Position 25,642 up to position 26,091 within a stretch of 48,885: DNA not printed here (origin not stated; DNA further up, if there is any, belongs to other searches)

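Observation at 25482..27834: Moron island between GT and the tape measure: TacT-like GNAT toxin with a tiny upstream ORF, a tail-anchored membrane protein and a lipoprotein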

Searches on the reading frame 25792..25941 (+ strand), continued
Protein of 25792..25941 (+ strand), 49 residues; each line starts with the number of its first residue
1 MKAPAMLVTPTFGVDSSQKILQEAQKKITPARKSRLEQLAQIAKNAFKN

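Call 74: fold_search(model_id=the predicted structure, library=pdb)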
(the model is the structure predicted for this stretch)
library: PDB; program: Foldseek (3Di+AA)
matches with E <= 10: 4; with E <= 0.001: 0
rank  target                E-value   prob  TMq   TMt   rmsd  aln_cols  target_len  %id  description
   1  6xes_E                6.1e+00  0.07  0.36  0.14  14.2        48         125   23  Tubulin-RB3_SLD in complex with compound 40a (released 2021-08-25)
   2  7ttd_E                6.1e+00  0.06  0.37  0.14  14.4        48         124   23  Tubulin-RB3_SLD in complex with compound 12e (released 2023-04-12)
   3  6xet_E                6.1e+00  0.06  0.37  0.14  14.4        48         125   23  Tubulin-RB3_SLD in complex with compound 60c (released 2021-08-25)
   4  6th4_E                9.3e+00  0.05  0.36  0.14  14.2        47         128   23  Tubulin-inhibitor complex (released 2021-12-01)

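Call 92: find_encoding_contigs(protein=P0292, flank=2500, max_places=2)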
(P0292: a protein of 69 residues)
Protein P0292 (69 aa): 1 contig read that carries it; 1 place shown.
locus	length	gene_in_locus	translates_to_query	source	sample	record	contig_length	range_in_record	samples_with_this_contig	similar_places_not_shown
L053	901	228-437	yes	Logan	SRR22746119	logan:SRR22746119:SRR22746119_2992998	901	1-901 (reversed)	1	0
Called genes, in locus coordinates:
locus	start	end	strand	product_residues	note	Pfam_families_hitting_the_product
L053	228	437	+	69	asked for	-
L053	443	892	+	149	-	-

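Call 93: find_encoding_contigs(protein=P0300, flank=2500, max_places=2)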
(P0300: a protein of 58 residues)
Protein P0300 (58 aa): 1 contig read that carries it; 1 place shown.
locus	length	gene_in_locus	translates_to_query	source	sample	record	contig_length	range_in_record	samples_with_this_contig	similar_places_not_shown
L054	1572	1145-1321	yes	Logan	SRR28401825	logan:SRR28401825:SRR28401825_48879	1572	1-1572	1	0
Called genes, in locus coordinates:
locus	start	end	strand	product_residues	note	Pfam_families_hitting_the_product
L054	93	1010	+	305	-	-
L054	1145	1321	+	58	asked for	-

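Call 94: find_encoding_contigs(protein=P0239, flank=2500, max_places=2)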
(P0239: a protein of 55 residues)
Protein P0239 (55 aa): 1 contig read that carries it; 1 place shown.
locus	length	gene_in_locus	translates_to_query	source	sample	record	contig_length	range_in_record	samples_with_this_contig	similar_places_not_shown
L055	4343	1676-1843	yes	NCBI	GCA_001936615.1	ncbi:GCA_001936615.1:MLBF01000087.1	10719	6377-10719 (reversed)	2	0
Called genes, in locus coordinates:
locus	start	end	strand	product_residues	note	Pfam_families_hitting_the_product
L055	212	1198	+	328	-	PF01402:RHH_1 (faint), PF12651:RHH_3 (faint), PF09524:Phg_2220_C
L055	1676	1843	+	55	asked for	-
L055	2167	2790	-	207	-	-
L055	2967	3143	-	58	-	-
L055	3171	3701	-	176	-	PF00857:Isochorismatase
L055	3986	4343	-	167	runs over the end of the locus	-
